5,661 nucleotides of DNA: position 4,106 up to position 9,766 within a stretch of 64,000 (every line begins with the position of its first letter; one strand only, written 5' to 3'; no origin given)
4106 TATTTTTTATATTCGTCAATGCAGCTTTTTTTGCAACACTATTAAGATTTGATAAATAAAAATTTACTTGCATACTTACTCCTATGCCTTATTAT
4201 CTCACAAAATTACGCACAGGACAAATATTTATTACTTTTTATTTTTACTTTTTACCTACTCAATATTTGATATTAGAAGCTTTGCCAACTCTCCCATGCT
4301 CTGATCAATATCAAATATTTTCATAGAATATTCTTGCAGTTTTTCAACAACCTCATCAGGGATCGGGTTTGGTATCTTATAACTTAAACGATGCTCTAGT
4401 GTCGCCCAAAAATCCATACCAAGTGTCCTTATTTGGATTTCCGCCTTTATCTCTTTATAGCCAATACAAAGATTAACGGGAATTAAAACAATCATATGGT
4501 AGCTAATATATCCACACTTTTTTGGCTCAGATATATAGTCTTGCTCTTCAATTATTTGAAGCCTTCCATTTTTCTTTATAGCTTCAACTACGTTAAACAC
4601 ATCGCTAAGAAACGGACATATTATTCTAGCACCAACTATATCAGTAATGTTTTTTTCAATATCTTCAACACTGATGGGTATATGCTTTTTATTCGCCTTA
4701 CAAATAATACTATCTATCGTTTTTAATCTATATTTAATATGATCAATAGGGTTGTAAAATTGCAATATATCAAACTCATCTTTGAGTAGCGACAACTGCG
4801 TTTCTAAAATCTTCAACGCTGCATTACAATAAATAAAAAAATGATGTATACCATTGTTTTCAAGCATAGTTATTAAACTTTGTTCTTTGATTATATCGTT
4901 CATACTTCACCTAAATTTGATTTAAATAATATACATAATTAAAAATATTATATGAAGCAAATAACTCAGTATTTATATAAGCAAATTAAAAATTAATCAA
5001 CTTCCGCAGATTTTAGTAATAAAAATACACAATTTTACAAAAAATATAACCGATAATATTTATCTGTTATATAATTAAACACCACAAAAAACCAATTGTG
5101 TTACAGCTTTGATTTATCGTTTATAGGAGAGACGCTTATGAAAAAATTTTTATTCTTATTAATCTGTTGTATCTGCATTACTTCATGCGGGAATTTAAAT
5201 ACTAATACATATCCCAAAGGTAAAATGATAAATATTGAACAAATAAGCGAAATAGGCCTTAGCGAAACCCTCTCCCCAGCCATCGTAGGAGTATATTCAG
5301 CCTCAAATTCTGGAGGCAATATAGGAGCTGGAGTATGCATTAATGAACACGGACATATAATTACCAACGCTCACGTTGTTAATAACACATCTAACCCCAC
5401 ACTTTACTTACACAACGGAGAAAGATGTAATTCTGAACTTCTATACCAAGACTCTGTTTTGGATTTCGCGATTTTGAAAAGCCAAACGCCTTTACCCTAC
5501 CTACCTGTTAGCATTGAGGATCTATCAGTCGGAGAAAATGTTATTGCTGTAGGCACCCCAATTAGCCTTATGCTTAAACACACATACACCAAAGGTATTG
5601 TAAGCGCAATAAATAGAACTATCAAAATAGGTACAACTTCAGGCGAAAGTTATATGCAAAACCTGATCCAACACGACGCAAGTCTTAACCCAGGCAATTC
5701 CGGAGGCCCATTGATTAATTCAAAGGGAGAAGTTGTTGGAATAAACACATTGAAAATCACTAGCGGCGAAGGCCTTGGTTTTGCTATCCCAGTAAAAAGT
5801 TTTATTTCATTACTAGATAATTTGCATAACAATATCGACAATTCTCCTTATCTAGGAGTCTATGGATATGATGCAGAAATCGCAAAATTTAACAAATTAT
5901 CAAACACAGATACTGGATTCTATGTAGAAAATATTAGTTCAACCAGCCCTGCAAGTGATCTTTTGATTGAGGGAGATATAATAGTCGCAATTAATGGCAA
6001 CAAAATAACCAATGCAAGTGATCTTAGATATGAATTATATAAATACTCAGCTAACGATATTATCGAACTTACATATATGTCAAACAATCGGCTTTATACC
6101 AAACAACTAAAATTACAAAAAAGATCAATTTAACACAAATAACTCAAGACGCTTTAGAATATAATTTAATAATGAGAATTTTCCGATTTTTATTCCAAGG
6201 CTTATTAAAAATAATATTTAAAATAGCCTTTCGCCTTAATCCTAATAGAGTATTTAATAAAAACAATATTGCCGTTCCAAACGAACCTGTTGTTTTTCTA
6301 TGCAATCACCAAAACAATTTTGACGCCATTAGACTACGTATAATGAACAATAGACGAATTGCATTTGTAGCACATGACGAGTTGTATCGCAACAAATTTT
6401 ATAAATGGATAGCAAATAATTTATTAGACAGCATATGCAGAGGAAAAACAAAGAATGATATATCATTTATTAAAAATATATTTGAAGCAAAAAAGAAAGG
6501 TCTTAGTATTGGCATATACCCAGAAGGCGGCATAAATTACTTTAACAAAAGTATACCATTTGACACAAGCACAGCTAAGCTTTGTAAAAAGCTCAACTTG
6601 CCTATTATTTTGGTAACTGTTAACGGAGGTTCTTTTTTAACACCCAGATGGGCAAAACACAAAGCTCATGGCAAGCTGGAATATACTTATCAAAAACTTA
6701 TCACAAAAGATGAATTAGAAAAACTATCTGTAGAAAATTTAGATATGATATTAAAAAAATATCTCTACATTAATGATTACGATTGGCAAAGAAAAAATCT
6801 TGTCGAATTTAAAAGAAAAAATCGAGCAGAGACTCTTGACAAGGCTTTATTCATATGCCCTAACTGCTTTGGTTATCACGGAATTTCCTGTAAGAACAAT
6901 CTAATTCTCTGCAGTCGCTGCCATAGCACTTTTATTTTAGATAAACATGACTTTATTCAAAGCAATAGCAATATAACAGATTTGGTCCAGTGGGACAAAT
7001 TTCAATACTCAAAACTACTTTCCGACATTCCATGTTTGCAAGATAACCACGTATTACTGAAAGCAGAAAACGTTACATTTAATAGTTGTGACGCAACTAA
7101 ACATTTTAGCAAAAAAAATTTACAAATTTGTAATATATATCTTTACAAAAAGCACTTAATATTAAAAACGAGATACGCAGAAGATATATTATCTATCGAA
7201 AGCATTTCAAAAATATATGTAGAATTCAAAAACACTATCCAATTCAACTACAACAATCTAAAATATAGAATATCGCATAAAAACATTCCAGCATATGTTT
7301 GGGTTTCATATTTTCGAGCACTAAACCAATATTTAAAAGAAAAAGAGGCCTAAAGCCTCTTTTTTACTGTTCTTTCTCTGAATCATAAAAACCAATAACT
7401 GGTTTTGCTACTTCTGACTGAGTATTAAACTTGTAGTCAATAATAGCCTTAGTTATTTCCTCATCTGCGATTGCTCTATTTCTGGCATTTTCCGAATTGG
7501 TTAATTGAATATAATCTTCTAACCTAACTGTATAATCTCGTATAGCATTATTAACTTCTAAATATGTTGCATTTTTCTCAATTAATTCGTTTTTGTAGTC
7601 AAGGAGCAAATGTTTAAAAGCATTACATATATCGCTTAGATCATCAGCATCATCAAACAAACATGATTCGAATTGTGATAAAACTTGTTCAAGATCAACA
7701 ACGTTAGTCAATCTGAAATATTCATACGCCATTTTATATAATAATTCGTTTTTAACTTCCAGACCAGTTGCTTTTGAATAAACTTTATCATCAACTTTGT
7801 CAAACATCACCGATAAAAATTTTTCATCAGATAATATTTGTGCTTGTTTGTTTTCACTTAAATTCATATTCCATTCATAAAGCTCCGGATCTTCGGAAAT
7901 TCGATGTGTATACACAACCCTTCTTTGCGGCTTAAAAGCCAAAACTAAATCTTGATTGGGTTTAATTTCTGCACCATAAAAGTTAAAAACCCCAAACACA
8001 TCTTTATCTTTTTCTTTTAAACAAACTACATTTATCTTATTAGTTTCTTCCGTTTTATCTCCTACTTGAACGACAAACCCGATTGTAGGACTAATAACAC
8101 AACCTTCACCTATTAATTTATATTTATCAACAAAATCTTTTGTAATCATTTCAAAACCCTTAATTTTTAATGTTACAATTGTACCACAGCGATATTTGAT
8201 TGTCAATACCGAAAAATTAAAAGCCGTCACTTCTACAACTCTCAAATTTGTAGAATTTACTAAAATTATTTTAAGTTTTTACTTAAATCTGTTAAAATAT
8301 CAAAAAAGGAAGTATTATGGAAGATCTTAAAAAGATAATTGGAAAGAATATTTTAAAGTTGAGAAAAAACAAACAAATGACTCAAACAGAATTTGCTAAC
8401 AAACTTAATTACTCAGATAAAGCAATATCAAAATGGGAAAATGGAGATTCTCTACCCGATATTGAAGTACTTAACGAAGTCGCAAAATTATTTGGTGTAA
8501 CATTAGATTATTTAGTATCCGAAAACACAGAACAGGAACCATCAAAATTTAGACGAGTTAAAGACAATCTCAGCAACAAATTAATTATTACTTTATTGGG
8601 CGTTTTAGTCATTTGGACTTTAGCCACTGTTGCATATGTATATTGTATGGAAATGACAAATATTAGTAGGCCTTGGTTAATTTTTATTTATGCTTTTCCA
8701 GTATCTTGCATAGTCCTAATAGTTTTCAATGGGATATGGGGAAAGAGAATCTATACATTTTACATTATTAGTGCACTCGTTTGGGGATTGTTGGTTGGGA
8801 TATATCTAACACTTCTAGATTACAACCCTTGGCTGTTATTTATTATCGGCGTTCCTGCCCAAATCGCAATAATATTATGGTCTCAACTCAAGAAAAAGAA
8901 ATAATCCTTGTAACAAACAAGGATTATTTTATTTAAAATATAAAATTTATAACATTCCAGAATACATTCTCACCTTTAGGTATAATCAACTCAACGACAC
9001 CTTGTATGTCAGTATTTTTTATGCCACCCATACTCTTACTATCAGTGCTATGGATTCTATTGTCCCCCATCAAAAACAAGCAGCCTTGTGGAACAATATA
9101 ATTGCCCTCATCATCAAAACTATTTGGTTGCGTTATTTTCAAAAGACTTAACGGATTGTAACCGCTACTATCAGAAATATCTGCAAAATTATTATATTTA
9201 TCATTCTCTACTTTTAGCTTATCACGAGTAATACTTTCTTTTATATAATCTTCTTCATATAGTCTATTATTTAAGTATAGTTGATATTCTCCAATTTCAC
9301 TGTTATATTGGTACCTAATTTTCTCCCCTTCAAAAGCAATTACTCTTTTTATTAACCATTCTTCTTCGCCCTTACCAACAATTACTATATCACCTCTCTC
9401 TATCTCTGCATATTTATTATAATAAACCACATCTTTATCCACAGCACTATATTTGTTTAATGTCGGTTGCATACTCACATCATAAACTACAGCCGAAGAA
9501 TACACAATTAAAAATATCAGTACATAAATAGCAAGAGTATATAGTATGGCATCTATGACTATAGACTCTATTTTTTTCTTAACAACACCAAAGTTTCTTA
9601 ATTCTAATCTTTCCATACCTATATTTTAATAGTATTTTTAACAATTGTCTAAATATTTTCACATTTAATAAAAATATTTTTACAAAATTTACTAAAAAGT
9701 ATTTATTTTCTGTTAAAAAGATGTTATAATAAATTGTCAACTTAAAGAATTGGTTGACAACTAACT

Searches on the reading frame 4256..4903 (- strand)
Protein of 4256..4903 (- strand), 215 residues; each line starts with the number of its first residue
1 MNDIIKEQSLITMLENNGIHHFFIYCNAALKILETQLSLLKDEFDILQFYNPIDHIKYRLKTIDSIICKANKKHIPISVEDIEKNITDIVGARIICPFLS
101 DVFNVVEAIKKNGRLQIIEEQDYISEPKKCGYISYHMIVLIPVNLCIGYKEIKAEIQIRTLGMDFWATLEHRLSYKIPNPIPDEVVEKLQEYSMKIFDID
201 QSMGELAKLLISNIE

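Call 86: search_protein_families(library=pfam, proteins=[window:4256-4903:-], max_evalue=0.001)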
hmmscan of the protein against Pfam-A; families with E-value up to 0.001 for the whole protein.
window:4256-4903:- (215 aa): 1 family
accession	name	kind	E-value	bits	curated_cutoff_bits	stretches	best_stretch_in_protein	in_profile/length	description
PF04607.23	RelA_SpoT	-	2e-29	102.6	27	1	59-176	2-109/113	Region found in RelA / SpoT proteins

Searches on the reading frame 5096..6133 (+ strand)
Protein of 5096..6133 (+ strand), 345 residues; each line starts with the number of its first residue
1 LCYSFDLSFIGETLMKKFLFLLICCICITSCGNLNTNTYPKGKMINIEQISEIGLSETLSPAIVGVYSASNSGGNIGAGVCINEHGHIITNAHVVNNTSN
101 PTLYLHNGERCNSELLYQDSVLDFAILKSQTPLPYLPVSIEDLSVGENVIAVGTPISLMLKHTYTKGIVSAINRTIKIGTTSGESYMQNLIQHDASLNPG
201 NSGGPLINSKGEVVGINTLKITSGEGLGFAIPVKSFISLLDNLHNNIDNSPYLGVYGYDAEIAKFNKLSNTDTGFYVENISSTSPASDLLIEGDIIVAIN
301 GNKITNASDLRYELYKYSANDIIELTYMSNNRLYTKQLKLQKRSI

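Call 86: search_protein_families(library=pfam, proteins=[window:5096-6133:+], max_evalue=0.001)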
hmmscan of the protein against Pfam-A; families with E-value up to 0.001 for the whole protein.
window:5096-6133:+ (345 aa): 5 families
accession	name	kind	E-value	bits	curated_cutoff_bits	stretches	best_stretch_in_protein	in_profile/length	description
PF13365.12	Trypsin_2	-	1.8e-28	100.5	27.6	1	77-216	1-144/144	Trypsin-like peptidase domain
PF00089.32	Trypsin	-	3.5e-17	63.4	20.6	1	60-238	12-218/220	Trypsin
PF13180.12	PDZ_2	-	5.6e-09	36.6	27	1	268-339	7-79/80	PDZ domain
PF00595.29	PDZ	-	1.3e-06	29.1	23.2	1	269-326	23-79/81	PDZ domain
PF17820.7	PDZ_6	-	0.00027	21.1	27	1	277-315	2-41/54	PDZ domain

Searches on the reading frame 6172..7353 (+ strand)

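Call 86: search_protein_families(library=pfam, proteins=[window:6172-7353:+], max_evalue=0.001)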
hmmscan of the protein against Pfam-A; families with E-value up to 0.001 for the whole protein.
window:6172-7353:+ (393 aa): 1 family
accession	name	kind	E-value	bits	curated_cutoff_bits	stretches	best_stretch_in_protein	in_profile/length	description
PF01553.26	Acyltransferase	-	3.3e-15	56.5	23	1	32-148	9-129/132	Acyltransferase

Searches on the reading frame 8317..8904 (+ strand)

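Call 86: search_protein_families(library=pfam, proteins=[window:8317-8904:+], max_evalue=0.001)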
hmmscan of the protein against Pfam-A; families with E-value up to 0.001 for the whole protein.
window:8317-8904:+ (195 aa): 4 families
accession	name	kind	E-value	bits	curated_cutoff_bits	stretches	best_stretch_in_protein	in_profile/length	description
PF01381.28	HTH_3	-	6.5e-15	55.3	23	1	13-66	2-55/55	Helix-turn-helix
PF12844.13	HTH_19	-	2.4e-12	47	30.2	1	9-68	1-60/64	Helix-turn-helix domain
PF13560.12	HTH_31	-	6.2e-07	30.1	27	1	15-63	9-58/64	Helix-turn-helix domain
PF13443.12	HTH_26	-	2.4e-05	24.9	22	1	11-63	1-54/63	Cro/C1-type HTH DNA-binding domain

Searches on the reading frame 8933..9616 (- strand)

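Call 86: search_protein_families(library=pfam, proteins=[window:8933-9616:-], max_evalue=0.001)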
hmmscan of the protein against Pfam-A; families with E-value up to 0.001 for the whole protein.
window:8933-9616:- (227 aa): 1 family
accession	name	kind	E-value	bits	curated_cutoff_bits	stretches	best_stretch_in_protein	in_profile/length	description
PF10502.14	Peptidase_S26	-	5.6e-28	98.4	22.9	1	21-211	5-166/168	Signal peptidase, peptidase S26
